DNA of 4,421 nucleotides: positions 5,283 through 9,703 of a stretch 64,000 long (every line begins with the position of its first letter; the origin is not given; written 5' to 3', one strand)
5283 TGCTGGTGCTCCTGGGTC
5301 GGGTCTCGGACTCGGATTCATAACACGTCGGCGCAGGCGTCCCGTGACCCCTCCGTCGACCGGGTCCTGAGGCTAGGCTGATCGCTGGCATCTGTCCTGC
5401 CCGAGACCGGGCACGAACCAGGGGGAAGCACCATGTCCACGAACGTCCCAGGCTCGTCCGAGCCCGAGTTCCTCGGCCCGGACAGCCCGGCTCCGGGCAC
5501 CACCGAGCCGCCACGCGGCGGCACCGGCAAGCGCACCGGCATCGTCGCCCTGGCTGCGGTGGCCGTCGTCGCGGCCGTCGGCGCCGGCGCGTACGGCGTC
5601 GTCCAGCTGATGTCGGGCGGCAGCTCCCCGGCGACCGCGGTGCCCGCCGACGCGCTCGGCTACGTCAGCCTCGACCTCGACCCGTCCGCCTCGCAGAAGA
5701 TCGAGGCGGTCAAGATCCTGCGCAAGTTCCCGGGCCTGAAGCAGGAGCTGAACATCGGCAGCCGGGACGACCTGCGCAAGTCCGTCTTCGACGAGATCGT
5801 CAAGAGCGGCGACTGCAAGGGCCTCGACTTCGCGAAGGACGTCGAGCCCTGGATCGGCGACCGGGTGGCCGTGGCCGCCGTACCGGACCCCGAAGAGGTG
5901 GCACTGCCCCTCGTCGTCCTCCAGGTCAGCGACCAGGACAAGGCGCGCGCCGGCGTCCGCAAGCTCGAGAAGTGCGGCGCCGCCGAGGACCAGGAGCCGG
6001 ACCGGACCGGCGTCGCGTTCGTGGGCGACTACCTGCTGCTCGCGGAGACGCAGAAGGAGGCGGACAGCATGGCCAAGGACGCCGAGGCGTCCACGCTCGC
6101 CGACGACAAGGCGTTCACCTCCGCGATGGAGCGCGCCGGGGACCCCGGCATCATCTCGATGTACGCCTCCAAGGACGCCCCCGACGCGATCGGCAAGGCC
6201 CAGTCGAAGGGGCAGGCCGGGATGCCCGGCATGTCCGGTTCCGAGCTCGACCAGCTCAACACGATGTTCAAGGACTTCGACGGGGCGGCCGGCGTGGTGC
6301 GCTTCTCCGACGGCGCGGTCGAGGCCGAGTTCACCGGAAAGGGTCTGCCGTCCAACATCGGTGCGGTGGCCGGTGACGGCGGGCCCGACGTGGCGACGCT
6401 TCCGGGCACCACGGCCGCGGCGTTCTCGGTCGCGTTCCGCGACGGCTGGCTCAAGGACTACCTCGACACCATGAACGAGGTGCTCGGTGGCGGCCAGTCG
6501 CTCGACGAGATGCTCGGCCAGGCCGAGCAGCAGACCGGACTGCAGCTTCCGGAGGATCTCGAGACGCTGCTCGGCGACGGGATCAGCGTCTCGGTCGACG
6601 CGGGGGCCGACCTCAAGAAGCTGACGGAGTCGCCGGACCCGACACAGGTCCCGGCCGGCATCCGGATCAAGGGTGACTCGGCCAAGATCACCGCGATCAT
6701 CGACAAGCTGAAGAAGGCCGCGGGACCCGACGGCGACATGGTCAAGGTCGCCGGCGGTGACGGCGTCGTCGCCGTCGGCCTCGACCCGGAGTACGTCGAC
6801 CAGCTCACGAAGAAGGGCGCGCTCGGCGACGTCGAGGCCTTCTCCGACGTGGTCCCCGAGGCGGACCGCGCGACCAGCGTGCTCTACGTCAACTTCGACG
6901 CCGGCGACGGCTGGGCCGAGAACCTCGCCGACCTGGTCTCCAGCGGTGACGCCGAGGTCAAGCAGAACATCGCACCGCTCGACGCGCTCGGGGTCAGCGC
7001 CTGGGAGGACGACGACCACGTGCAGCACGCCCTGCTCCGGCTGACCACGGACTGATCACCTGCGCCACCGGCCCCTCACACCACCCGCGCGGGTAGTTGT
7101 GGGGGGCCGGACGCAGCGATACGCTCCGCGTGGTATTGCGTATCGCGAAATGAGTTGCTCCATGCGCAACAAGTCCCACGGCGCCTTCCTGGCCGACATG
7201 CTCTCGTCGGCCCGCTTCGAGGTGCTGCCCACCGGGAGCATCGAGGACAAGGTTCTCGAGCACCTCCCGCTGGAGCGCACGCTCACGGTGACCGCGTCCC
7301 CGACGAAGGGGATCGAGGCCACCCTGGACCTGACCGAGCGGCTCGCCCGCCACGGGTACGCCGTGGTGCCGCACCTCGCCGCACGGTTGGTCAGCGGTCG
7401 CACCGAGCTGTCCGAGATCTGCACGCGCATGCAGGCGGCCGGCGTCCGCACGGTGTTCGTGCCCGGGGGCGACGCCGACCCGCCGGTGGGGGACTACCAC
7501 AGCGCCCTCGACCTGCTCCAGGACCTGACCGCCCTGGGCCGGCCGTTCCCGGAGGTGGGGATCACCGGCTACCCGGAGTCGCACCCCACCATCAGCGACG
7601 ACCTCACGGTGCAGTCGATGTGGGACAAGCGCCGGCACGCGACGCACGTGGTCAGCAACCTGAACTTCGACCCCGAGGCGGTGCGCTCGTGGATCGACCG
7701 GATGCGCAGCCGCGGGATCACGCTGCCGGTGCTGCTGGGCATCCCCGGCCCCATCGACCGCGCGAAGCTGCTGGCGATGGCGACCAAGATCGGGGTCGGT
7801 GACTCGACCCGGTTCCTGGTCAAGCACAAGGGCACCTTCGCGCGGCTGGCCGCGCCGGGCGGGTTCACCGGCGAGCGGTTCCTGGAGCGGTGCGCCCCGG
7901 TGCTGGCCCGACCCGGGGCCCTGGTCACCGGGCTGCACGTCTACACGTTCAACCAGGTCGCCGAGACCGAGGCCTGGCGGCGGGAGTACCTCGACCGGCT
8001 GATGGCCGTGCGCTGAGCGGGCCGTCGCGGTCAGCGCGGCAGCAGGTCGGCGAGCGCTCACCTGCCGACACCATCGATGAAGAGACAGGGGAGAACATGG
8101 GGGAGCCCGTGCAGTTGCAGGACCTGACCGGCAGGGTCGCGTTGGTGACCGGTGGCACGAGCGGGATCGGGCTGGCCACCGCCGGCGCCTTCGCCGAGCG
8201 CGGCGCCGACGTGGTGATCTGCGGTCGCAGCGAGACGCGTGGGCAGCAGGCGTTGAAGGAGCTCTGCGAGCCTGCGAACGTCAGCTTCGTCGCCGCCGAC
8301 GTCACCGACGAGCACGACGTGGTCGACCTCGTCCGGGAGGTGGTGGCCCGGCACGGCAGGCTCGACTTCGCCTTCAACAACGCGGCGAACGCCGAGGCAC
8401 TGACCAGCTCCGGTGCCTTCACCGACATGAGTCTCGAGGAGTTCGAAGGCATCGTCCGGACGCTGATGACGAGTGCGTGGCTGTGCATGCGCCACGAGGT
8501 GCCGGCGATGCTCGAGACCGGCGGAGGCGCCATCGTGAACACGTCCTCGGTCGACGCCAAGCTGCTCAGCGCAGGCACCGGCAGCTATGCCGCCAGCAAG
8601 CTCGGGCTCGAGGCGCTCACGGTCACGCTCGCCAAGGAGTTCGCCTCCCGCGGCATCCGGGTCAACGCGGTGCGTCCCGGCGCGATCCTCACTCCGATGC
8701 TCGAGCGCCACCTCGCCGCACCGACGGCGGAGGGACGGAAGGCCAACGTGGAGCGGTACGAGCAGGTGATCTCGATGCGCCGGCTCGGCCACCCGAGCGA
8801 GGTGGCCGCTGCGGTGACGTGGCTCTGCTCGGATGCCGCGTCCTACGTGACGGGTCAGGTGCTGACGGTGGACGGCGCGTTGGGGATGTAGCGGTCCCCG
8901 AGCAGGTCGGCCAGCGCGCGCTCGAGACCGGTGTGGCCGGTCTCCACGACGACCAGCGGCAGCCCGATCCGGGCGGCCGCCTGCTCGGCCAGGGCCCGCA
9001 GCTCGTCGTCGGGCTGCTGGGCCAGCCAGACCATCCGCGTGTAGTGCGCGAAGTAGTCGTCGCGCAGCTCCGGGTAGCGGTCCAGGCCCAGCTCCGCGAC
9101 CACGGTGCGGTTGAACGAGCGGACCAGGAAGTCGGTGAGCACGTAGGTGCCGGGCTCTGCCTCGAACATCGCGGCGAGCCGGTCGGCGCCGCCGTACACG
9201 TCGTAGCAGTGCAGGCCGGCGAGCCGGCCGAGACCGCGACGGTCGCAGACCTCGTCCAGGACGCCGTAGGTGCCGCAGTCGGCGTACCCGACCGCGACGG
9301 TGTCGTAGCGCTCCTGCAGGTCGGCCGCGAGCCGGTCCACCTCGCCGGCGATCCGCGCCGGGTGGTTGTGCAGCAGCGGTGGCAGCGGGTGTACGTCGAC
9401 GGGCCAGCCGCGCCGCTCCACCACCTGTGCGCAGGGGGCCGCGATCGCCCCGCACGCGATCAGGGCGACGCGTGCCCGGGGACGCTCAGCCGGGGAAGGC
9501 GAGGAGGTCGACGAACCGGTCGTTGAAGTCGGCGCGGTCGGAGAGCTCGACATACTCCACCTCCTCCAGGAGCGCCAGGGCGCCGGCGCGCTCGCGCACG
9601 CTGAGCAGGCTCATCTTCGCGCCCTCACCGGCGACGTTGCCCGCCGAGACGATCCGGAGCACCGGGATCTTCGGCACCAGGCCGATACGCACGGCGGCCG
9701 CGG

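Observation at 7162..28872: Complete choline-to-sarcosine pathway using a corrinoid demethylase, embedded in an actinobacterial backbone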

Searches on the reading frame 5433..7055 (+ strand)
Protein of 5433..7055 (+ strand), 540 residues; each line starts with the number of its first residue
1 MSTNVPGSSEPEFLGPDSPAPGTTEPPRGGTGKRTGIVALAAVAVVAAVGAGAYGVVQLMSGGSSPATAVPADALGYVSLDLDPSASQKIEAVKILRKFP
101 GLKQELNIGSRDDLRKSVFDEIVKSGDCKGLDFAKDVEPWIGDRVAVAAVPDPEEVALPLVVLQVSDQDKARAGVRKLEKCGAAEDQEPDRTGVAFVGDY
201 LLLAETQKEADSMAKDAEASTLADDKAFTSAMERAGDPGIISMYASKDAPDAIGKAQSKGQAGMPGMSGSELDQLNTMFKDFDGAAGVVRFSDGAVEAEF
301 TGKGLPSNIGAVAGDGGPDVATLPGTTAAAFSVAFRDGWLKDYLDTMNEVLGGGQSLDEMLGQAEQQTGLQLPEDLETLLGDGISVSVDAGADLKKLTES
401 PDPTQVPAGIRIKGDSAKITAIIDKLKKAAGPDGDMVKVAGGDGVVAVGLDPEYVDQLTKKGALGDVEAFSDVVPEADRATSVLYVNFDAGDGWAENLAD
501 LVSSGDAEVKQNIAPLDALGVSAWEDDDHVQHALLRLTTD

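Call 7: search_protein_families(library=pfam, proteins=[window:5433-7055:+])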
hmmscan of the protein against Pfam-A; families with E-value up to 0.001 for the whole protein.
window:5433-7055:+ (540 aa): 1 family
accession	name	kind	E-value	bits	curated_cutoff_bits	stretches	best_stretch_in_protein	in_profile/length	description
PF11832.13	DUF3352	-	2.8e-15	56.4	26.8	1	40-246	3-232/536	Protein of unknown function (DUF3352)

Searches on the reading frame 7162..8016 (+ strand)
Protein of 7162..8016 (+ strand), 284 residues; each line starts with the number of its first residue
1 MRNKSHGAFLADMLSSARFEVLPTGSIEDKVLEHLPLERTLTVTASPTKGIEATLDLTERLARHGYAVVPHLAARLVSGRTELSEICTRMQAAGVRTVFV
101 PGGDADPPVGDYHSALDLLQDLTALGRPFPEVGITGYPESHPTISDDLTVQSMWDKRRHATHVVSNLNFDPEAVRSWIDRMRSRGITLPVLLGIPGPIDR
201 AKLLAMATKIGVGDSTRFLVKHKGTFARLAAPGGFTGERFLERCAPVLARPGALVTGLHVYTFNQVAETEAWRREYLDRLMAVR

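Call 7: search_protein_families(library=pfam, proteins=[window:7162-8016:+])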
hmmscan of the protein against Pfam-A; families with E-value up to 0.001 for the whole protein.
window:7162-8016:+ (284 aa): 1 family
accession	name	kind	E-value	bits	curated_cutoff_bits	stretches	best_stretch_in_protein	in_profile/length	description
PF02219.23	MTHFR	-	1.4e-10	41.4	24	1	52-266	56-276/287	Methylenetetrahydrofolate reductase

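Call 9: search_protein_families(library=ncbifam, proteins=[window:7162-8016:+], max_evalue=0.01)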
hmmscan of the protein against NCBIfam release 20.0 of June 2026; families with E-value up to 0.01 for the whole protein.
window:7162-8016:+ (284 aa): 2 families
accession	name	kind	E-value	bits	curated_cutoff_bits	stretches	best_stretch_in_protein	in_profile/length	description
TIGR00676.1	fadh2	equivalog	3.1e-13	49.7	293.7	1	43-269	34-267/275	methylenetetrahydrofolate reductase [NAD(P)H]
TIGR00677.1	fadh2_euk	equivalog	1.3e-07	31.2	310.05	1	90-211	83-212/281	methylenetetrahydrofolate reductase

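Call 31: search_solved_structures(query=window:7162-8016:+, max_evalue=0.01, show_alignments=1)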
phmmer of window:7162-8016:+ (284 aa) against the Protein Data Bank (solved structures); distinct sequences matched with E-value up to 0.01: 13.
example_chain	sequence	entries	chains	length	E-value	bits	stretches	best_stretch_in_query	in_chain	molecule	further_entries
7xg9_A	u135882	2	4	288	1.3e-27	100.1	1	31-273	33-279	5,10-methylenetetrahydrofolate reductase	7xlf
6fcx_A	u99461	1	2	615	1.5e-05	27.7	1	105-274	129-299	Methylenetetrahydrofolate reductase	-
8qa4_A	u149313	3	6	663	1.7e-05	27.5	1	105-274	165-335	Methylenetetrahydrofolate reductase (NADPH)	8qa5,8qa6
5i8l_A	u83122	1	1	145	2.7e-05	26.8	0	143-181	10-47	Lysozyme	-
7rml_A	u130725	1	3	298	9.2e-05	25.1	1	53-205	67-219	5,10-methylenetetrahydrofolate reductase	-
5ume_A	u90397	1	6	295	0.00017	24.2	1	64-264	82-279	5,10-methylenetetrahydrofolate reductase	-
8uy2_A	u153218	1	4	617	0.00023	23.8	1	126-206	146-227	Methylenetetrahydrofolate reductase-like protein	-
8uy1_D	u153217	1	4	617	0.00023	23.8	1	126-206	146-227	Methylenetetrahydrofolate reductase-like protein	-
3fst_A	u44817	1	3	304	0.0014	21.3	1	63-212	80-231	5,10-methylenetetrahydrofolate reductase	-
3fsu_A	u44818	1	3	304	0.0014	21.2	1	63-212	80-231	5,10-methylenetetrahydrofolate reductase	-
1b5t_A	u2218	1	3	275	0.0026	20.3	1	63-210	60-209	PROTEIN (METHYLENETETRAHYDROFOLATE REDUCTASE)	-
1zp3_A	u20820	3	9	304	0.0034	19.9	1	63-209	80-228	5,10-methylenetetrahydrofolate reductase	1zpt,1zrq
1zp4_A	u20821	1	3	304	0.0035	19.9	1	63-209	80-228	5,10-methylenetetrahydrofolate reductase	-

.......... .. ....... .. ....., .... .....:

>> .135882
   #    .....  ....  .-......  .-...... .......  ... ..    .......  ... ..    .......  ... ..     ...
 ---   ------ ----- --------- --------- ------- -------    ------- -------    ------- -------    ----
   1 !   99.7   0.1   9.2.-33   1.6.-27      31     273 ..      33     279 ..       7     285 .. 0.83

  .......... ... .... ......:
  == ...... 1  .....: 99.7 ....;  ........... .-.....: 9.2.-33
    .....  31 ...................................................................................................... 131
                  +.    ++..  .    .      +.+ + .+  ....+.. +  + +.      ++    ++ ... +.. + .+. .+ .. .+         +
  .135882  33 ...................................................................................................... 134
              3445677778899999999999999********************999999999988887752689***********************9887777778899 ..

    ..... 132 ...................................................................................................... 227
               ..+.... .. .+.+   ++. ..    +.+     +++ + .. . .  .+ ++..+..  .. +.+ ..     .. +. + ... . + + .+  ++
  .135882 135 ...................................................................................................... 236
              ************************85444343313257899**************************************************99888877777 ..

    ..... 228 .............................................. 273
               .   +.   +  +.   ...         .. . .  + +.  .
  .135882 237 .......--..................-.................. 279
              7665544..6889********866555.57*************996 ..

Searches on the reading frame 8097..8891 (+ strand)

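Call 7: search_protein_families(library=pfam, proteins=[window:8097-8891:+])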
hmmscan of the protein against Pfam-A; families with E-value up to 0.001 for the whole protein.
window:8097-8891:+ (264 aa): 6 families
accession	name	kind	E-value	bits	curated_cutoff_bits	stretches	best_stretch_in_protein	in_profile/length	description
PF13561.12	adh_short_C2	-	1.1e-61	208.9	27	1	22-260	6-233/236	Enoyl-(Acyl carrier protein) reductase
PF00106.31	adh_short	-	3.6e-50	170.6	26.6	1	13-204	1-189/195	short chain dehydrogenase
PF08659.16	KR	-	5.3e-13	49.7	22.6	1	15-176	3-161/180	KR domain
PF23441.1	SDR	-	6.6e-08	32.7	27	1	11-261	6-254/258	SDR-like rossmann domain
PF01370.27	Epimerase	-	2.5e-07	30.8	20.9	1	15-250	1-231/240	NAD dependent epimerase/dehydratase family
PF16363.11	GDP_Man_Dehyd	-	0.00023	21.2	27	0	16-82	1-74/332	GDP-mannose 4,6 dehydratase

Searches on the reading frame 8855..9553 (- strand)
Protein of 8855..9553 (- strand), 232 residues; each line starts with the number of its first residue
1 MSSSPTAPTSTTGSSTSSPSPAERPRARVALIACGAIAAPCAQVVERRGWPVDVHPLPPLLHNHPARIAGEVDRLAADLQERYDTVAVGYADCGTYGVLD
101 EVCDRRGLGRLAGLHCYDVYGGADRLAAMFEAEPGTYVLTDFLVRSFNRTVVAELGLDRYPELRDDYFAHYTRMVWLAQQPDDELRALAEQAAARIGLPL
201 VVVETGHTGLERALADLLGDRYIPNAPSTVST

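Call 7: search_protein_families(library=pfam, proteins=[window:8855-9553:-])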
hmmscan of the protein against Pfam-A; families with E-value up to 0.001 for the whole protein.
window:8855-9553:- (232 aa): 1 family
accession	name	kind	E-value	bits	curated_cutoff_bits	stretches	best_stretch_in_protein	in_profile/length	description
PF07796.16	DUF1638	-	2.7e-20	73.3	27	1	57-213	2-160/161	Protein of unknown function (DUF1638)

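Call 9: search_protein_families(library=ncbifam, proteins=[window:8855-9553:-], max_evalue=0.01)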
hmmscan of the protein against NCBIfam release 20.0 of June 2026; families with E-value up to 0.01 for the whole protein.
window:8855-9553:- (232 aa): 0 families

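Call 64: search_solved_structures(query=window:8855-9553:-, max_evalue=1)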
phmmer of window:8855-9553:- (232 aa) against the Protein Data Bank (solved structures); distinct sequences matched with E-value up to 1: 5.
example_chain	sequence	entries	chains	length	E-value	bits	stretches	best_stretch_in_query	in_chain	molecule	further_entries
7ram_B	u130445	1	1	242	0.2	14.4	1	59-111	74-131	Envelope glycoprotein L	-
7m30_B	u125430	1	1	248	0.21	14.3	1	59-111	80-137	Envelope glycoprotein L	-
8tco_B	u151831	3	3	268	0.24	14.1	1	59-111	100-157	Envelope glycoprotein L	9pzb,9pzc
44ab_B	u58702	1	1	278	0.25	14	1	59-111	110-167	gL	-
5vob_B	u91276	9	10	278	0.25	14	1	59-111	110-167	Envelope glycoprotein L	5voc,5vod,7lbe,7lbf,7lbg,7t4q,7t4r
